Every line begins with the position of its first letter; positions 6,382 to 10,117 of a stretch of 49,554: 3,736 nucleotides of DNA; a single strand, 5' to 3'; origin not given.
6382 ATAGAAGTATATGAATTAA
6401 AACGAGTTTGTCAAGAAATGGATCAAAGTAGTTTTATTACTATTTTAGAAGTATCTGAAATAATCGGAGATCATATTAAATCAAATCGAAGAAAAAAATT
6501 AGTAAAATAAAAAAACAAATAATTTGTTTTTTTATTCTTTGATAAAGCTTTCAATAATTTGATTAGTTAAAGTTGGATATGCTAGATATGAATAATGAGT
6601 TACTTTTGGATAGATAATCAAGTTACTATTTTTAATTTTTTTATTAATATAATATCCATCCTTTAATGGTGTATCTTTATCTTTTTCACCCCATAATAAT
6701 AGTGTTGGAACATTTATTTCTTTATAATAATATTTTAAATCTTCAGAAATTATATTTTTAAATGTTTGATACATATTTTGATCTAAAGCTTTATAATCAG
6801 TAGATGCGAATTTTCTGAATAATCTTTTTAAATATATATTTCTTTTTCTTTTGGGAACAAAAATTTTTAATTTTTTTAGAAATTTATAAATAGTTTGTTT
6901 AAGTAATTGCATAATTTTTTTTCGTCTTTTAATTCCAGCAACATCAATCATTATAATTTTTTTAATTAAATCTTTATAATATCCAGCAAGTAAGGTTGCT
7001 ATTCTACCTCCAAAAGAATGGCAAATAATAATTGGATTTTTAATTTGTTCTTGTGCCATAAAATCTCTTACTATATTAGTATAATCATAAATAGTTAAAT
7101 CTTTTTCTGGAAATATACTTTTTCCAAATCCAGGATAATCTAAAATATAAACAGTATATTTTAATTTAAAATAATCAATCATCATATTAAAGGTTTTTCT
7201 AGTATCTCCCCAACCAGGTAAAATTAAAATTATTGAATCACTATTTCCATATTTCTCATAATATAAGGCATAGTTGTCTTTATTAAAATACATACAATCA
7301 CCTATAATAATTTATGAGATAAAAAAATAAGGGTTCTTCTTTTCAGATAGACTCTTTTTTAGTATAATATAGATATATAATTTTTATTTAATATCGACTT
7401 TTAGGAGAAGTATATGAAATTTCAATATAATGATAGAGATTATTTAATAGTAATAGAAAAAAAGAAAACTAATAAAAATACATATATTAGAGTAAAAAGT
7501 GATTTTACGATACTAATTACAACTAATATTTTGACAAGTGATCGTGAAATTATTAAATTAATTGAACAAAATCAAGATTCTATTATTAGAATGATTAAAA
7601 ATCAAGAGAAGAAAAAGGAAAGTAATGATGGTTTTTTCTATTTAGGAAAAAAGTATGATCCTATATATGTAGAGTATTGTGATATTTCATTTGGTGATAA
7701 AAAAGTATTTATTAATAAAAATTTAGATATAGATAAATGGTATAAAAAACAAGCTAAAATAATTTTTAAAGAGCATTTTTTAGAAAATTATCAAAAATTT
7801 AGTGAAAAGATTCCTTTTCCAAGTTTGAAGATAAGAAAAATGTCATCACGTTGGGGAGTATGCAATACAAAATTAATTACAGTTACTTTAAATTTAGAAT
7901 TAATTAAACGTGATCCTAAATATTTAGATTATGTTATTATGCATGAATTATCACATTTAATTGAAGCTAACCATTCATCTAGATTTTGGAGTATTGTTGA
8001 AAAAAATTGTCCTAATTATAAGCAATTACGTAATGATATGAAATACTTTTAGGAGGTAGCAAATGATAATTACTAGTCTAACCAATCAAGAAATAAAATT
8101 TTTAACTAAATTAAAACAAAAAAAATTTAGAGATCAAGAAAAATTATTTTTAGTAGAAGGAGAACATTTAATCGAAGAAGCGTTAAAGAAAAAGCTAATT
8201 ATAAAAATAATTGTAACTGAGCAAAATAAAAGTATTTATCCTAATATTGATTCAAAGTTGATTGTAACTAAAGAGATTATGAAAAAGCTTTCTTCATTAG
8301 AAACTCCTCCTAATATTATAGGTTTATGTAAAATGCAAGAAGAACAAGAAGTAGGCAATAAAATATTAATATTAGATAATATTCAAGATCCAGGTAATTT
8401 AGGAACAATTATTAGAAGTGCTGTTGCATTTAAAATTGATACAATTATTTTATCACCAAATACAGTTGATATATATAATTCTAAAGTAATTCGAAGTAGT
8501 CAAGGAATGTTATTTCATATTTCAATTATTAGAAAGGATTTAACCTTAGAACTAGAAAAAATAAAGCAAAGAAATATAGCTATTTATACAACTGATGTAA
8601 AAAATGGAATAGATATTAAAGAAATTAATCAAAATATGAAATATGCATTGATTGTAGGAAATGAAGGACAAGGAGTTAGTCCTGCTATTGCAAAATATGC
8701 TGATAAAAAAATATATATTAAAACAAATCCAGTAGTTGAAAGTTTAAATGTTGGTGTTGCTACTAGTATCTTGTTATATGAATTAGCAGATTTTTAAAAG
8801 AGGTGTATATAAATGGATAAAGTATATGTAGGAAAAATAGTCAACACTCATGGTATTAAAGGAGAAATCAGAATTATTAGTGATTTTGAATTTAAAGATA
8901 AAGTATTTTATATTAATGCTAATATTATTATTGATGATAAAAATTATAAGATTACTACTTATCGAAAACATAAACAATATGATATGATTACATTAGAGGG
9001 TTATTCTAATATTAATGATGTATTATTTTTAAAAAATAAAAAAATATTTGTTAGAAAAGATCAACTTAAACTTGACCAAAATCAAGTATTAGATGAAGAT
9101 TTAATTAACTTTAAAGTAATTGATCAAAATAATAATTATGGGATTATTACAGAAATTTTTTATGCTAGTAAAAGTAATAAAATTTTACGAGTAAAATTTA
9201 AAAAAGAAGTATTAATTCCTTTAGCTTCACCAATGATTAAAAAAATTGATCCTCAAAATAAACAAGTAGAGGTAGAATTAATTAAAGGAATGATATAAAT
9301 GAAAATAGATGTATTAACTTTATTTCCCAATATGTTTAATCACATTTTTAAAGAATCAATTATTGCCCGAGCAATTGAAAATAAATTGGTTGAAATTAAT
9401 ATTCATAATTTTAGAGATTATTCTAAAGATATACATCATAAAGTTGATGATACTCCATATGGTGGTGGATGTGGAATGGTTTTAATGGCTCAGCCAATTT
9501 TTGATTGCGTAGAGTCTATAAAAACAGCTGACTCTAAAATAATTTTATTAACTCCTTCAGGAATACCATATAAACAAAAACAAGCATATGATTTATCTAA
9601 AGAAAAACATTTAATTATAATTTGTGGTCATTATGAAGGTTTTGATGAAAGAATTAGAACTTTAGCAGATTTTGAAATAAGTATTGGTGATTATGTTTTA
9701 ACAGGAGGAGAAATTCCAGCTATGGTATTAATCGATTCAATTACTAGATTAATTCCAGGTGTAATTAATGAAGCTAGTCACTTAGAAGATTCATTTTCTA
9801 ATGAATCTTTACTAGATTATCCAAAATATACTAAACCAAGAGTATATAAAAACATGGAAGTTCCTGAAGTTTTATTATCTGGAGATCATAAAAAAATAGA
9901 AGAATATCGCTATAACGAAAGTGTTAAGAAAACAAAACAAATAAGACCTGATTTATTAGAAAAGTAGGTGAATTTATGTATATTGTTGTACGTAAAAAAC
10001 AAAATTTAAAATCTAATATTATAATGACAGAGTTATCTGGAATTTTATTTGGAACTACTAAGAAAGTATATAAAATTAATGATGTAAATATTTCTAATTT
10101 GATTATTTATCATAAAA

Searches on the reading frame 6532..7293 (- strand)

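Call 20: search_protein_families(library=pfam, proteins=[window:6532-7293:-], max_evalue=0.00001)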
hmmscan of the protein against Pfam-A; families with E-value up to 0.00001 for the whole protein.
window:6532-7293:- (253 aa): 3 families
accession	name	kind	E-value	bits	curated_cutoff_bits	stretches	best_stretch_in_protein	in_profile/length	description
PF00561.26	Abhydrolase_1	-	4.5e-23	82.6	25.8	1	22-237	3-242/245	alpha/beta hydrolase fold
PF12146.15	Hydrolase_4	-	1.2e-16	61.2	27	1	18-233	3-232/239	Serine aminopeptidase, S33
PF12697.13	Abhydrolase_6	-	6.1e-13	50.4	26.3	1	22-240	1-211/217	Alpha/beta hydrolase family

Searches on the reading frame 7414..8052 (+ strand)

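Call 20: search_protein_families(library=pfam, proteins=[window:7414-8052:+], max_evalue=0.00001)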
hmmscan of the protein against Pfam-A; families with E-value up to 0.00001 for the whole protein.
window:7414-8052:+ (212 aa): 1 family
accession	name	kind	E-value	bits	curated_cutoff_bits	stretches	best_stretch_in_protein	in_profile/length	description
PF01863.23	YgjP-like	-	2.9e-37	129.1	26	1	21-210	1-205/207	YgjP-like, metallopeptidase domain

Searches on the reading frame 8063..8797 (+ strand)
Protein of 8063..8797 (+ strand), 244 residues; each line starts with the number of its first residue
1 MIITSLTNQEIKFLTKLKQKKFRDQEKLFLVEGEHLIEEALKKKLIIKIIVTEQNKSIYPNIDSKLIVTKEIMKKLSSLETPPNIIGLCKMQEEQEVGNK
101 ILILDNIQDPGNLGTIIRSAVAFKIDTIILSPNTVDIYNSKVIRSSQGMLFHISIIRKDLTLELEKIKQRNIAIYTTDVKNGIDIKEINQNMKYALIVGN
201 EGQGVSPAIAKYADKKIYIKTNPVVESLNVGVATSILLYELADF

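Call 20: search_protein_families(library=pfam, proteins=[window:8063-8797:+], max_evalue=0.00001)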
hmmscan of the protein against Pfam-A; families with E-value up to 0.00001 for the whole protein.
window:8063-8797:+ (244 aa): 3 families
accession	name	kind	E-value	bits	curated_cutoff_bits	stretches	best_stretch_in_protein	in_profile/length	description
PF00588.24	SpoU_methylase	-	1.4e-38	132.6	29.7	1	101-239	3-142/142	SpoU rRNA Methylase family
PF22435.1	MRM3-like_sub_bind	-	1e-17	64.8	27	1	8-87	1-84/84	MRM3-like substrate binding domain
PF08032.17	SpoU_sub_bind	-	3.1e-06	27.9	22.8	0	30-94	1-75/76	RNA 2'-O ribose methyltransferase substrate binding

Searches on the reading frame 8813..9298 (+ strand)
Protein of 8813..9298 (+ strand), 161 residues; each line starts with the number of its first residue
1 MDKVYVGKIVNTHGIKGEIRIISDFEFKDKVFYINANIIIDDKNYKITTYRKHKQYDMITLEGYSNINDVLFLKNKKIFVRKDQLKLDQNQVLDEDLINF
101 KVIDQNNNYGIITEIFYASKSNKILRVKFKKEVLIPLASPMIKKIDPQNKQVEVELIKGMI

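Call 21: search_protein_families(library=pfam, proteins=[window:8813-9298:+], max_evalue=0.00001)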
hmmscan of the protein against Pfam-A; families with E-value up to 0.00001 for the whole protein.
window:8813-9298:+ (161 aa): 2 families
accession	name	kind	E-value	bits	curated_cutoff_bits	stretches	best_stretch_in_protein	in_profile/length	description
PF01782.24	RimM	-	1.2e-16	61.1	23.5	1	6-84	2-84/84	RimM N-terminal domain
PF24986.1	PRC_RimM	-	3.8e-07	30.1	27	1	95-159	2-68/69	RimM PRC barrel domain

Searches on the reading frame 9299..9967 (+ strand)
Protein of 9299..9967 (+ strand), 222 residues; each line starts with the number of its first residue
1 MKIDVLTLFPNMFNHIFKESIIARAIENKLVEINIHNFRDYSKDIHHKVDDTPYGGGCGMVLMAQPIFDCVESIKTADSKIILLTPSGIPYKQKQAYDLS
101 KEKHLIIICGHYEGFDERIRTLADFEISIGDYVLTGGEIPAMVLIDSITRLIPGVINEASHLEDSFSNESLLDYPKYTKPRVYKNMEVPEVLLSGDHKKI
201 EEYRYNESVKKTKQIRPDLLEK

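Call 21: search_protein_families(library=pfam, proteins=[window:9299-9967:+], max_evalue=0.00001)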
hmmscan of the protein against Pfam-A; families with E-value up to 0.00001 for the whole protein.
window:9299-9967:+ (222 aa): 1 family
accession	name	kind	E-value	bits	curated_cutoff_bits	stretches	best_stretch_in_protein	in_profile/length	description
PF01746.26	tRNA_m1G_MT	-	5.7e-67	225.7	27.3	1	24-217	3-195/195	tRNA (Guanine-1)-methyltransferase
